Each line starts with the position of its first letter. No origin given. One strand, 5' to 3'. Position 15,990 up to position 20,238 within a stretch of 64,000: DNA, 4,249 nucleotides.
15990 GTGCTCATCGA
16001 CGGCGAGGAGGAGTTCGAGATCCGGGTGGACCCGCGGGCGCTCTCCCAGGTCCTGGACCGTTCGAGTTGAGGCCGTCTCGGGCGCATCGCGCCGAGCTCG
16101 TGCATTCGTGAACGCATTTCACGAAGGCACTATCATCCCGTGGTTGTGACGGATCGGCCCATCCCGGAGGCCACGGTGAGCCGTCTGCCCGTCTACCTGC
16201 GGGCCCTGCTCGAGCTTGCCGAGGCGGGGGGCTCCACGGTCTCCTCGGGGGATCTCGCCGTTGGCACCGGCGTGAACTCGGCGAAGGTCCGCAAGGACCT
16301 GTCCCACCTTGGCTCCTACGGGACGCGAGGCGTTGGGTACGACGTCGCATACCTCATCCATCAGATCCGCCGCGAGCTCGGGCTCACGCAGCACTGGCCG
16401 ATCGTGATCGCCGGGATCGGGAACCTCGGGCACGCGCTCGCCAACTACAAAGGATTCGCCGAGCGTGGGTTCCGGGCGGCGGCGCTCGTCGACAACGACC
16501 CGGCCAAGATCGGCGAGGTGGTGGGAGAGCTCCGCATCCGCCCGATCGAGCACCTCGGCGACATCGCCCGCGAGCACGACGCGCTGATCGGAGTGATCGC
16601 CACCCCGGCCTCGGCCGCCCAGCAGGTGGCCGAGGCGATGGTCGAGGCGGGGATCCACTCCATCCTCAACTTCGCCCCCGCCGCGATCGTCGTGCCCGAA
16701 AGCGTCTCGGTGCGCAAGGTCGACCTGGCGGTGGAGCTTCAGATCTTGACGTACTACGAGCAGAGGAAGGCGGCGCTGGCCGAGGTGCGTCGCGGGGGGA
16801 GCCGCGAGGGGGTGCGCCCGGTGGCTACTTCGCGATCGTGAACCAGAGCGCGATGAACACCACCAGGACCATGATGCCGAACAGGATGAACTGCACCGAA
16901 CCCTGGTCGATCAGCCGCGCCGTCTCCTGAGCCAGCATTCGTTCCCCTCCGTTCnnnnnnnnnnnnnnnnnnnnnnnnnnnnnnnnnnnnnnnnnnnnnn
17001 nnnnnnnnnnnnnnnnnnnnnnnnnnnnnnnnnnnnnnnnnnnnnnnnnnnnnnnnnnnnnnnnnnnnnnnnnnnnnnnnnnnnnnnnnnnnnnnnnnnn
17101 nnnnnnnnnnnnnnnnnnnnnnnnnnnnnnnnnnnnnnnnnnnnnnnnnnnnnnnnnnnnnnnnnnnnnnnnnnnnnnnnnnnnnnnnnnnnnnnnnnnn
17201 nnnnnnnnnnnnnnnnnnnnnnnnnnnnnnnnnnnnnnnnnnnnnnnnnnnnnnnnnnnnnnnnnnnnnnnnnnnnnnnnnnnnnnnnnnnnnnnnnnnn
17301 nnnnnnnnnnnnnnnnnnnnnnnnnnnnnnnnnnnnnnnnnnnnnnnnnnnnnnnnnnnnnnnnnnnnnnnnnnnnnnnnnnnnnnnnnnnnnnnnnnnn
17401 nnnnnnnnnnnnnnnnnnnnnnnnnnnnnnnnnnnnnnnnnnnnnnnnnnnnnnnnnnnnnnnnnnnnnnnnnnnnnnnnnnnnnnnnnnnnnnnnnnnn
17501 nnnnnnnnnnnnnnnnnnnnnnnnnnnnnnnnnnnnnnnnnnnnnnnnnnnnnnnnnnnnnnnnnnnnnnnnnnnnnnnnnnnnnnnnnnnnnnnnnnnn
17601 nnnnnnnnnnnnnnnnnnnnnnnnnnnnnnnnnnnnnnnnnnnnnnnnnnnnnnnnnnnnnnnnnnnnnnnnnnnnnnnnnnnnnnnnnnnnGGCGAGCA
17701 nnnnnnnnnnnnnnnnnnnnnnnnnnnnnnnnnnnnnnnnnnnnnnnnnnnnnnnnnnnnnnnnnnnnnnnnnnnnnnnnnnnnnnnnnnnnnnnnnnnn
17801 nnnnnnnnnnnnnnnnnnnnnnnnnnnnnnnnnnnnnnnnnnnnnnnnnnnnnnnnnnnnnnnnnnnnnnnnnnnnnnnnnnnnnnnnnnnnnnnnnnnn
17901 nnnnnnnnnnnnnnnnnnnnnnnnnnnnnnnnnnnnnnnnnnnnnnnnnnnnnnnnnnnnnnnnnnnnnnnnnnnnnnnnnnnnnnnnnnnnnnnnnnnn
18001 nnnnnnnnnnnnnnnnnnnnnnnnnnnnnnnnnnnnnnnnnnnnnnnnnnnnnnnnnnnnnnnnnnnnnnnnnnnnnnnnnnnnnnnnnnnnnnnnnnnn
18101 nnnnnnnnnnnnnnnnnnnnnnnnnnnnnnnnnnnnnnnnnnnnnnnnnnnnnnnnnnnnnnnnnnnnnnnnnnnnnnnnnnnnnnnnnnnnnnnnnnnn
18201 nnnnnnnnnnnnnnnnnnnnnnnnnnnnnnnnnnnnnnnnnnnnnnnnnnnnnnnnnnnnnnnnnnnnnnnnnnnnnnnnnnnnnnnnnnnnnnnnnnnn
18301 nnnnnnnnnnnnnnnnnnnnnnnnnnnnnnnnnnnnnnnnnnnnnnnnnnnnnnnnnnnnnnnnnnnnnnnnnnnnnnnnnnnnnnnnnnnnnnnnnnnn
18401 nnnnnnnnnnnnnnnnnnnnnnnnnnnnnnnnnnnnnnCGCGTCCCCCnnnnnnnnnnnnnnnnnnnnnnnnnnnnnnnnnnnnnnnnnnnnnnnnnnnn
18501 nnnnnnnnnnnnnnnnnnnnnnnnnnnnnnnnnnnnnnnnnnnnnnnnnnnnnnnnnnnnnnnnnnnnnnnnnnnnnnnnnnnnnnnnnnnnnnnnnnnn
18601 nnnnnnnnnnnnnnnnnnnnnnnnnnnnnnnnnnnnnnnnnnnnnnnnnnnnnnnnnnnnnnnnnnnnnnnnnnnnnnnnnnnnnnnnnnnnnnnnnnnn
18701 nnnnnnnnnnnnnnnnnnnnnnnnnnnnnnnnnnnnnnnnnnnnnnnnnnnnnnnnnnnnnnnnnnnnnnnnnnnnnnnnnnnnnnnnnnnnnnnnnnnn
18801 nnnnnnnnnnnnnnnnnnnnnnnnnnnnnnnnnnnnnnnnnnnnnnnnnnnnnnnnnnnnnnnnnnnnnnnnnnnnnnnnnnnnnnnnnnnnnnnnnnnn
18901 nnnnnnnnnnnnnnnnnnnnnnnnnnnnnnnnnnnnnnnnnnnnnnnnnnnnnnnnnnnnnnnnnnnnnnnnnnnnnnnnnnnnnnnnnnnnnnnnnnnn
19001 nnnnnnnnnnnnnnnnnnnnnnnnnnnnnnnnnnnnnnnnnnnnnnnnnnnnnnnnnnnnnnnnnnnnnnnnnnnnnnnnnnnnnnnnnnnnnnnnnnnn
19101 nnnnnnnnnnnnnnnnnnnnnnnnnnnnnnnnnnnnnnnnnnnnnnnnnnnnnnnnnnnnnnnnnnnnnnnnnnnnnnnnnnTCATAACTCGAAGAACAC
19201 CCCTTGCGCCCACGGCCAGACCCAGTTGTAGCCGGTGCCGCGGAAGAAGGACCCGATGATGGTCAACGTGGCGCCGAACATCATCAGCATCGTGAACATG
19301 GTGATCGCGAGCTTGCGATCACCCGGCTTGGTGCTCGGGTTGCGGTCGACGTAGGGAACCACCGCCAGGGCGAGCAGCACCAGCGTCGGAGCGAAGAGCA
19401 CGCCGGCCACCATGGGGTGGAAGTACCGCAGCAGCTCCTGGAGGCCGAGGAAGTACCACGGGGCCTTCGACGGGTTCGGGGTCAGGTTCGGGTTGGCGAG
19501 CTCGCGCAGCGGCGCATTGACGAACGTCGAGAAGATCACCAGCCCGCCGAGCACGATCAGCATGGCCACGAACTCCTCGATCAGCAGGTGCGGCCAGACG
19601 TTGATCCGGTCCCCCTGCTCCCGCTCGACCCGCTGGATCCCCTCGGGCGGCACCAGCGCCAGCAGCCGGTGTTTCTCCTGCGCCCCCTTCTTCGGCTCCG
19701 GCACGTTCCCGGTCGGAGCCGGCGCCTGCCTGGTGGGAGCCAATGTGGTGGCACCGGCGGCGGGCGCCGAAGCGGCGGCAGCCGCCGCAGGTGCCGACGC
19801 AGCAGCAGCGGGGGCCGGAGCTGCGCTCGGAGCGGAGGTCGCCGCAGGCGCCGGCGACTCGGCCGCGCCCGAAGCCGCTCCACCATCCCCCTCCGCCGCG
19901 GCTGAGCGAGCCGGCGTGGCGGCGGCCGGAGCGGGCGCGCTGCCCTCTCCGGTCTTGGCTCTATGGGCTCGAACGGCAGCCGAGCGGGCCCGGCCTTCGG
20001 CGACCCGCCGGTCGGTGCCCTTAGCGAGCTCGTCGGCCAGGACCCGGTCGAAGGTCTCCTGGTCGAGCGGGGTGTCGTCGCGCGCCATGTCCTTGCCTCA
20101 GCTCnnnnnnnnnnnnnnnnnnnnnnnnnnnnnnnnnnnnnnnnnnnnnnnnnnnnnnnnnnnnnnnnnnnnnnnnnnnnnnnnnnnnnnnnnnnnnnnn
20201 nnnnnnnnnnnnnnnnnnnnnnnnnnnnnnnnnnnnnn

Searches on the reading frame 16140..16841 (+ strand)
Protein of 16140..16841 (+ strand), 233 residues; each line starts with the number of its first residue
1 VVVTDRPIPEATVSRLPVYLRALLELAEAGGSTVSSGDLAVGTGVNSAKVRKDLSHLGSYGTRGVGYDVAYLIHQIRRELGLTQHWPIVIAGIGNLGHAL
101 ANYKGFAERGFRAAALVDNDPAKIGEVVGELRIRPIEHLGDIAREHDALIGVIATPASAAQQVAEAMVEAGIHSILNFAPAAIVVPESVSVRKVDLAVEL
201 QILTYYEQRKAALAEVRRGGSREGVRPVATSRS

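Call 8: search_protein_families(library=pfam, proteins=[window:16140-16841:+])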
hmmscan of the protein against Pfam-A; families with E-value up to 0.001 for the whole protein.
window:16140-16841:+ (233 aa): 3 families
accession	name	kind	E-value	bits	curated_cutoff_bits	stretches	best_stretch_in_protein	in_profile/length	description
PF06971.19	Put_DNA-bind_N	-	3.4e-18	65.9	27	1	8-55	2-49/49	Putative DNA-binding protein N-terminus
PF02629.25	CoA_binding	-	6.2e-17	62.6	22.3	1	84-180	2-96/97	CoA binding domain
PF01408.29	GFO_IDH_MocA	-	2.8e-05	25.2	24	1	88-175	3-90/120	Oxidoreductase family, NAD-binding Rossmann fold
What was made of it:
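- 16146..16841 (+): rex gene (redox-sensing repressor). The start is probably the GTG at 16146, which would make the mRNA leaderless; the longest ORF starts at 16140. Pfam PF06971 plus PF02629 (call 8).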

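Call 10: find_encoding_contigs(protein=window:16140-16841:+, flank=10000, max_places=6)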
Protein window:16140-16841:+ (233 aa): no gene with exactly this product is on record in the collection.
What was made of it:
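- Tried and rejected: Source genome: an exact look-up of the Rex protein found nothing (call 10).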

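Call 11: search_solved_structures(query=window:16140-16841:+, show_alignments=2)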
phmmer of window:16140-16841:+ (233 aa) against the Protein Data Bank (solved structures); distinct sequences matched with E-value up to 0.001: 8.
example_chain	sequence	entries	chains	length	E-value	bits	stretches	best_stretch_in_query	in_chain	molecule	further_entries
5zz5_A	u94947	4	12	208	2e-43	152.4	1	7-207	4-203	Redox-sensing transcriptional repressor Rex | Redox-sensing transcriptional repressor Rex 1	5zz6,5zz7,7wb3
3ikv_A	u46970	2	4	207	1.1e-39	140.2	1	7-203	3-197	Redox-sensing transcriptional repressor rex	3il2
3ikt_A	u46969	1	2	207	1.5e-39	139.7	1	7-203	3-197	Redox-sensing transcriptional repressor rex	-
1xcb_A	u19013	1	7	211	1.6e-39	139.6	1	8-204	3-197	Redox-sensing transcriptional repressor rex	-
2dt5_A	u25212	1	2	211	2.1e-39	139.3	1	8-204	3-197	AT-rich DNA-binding protein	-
2vt2_A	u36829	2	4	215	1.1e-38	136.9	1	7-216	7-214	REDOX-SENSING TRANSCRIPTIONAL REPRESSOR REX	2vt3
3wg9_A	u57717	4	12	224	1.2e-32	117.1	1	10-206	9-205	Redox-sensing transcriptional repressor rex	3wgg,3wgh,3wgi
3keo_A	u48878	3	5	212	2.4e-29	106.4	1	3-208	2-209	Redox-sensing transcriptional repressor rex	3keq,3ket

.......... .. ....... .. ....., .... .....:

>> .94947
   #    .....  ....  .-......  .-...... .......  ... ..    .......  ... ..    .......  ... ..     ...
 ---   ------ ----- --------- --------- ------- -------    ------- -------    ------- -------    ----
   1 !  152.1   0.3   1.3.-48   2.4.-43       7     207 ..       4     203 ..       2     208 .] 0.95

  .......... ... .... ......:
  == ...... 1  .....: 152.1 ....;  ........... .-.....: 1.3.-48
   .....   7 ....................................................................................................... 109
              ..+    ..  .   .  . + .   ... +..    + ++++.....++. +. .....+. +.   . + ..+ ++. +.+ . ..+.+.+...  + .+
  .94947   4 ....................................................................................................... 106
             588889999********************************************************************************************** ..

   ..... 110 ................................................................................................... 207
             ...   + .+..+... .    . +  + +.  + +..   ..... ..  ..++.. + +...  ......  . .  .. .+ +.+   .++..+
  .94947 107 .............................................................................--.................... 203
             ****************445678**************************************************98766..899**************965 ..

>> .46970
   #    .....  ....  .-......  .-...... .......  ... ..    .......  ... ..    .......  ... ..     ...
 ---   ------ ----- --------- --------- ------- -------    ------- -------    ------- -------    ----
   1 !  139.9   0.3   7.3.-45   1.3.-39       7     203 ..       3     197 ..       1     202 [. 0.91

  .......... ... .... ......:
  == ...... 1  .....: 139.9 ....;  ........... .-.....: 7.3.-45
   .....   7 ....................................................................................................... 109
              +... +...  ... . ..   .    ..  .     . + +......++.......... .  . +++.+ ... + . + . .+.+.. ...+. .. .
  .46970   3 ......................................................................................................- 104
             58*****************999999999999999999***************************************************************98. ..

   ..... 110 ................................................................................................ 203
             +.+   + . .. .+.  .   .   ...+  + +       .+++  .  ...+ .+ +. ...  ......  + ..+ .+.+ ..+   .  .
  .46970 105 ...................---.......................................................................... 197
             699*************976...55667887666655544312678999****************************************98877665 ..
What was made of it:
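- On Rex / Rex-operator (ROP) regulon: PDB Rex hits at E 2e-43, with the RKDLS recognition helix and GIGNLG motif aligned (call 11). It is inferred only from near-identity of the DNA-reading residues to Thermus Rex (call 11).
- Closest known: Thermus aquaticus/thermophilus Rex. Same: The recognition helix and wing (VRKDLS............) and the Rossmann GxGxxG motif are conserved (call 11).
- The recognition helix and wing are almost identical (call 11).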

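Call 36: search_protein_families(library=ncbifam, proteins=[window:16146-16841:+])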
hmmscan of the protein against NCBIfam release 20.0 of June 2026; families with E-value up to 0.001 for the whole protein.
window:16146-16841:+ (231 aa): 11 families
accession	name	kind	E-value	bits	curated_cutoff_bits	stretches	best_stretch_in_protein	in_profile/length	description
NF003992.0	PRK05472.2-1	equivalog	2.3e-99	331.6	226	1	3-215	18-230/249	redox-sensing transcriptional repressor Rex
NF003993.0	PRK05472.2-2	equivalog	5.5e-76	254.8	217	1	5-207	5-207/212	redox-sensing transcriptional repressor Rex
NF003995.0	PRK05472.2-4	subfamily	2.9e-74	249.2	126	1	3-209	3-209/213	redox-sensing transcriptional repressor Rex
NF003994.0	PRK05472.2-3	equivalog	1.8e-57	194.2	130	1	4-204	7-207/217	redox-sensing transcriptional repressor Rex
NF003996.0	PRK05472.2-5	equivalog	3.9e-52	177.1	138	1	6-208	2-202/209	redox-sensing transcriptional repressor Rex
NF003989.0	PRK05472.1-3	equivalog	2.8e-51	174.3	177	1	3-209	5-211/215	redox-sensing transcriptional repressor Rex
NF003990.0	PRK05472.1-4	equivalog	3.1e-51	174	233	1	4-206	5-207/214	redox-sensing transcriptional repressor Rex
NF003991.0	PRK05472.1-5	equivalog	2.6e-39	135.3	198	1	4-205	5-206/211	redox-sensing transcriptional repressor Rex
NF003988.0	PRK05472.1-1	equivalog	2.9e-35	122.2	321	1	2-208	3-211/214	redox-sensing transcriptional repressor Rex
NF009825.0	PRK13302.1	equivalog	3e-06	26.9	253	1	86-179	9-101/271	aspartate dehydrogenase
TIGR03570.1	NeuD_NnaD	subfamily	0.00078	19.1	160.8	0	86-185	2-99/202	NeuD/PglB/VioB family sugar acetyltransferase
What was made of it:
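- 16146..16841 (+): NCBIfam Rex equivalog NF003992 scores 331.6 bits against a cut-off of 226 (call 36).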

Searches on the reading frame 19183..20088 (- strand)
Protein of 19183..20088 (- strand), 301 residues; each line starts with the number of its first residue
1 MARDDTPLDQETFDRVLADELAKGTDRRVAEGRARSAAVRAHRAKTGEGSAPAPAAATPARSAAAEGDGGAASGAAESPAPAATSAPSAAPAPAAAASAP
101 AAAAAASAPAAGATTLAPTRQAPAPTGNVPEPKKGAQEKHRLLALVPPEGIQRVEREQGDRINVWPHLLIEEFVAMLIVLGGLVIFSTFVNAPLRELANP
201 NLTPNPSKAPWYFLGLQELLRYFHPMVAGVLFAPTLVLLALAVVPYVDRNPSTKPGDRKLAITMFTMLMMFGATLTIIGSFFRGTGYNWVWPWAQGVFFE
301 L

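Call 8: search_protein_families(library=pfam, proteins=[window:19183-20088:-])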
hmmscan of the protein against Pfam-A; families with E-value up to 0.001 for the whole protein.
window:19183-20088:- (301 aa): 1 family
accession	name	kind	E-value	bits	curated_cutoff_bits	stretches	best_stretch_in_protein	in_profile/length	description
PF00032.22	Cytochrom_B_C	-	6.2e-09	36.5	20.7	1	198-289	2-92/102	Cytochrome b(C-terminal)/b6/petD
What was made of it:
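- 16955..21663 (-): bc-type complex operon: hyp116, 2x[4Fe-4S] ferredoxin, cytochrome b N-terminal part, cytochrome b C-terminal part, Rieske protein, cytochrome c, and an unknown 248-aa protein. Pfam (call 8).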
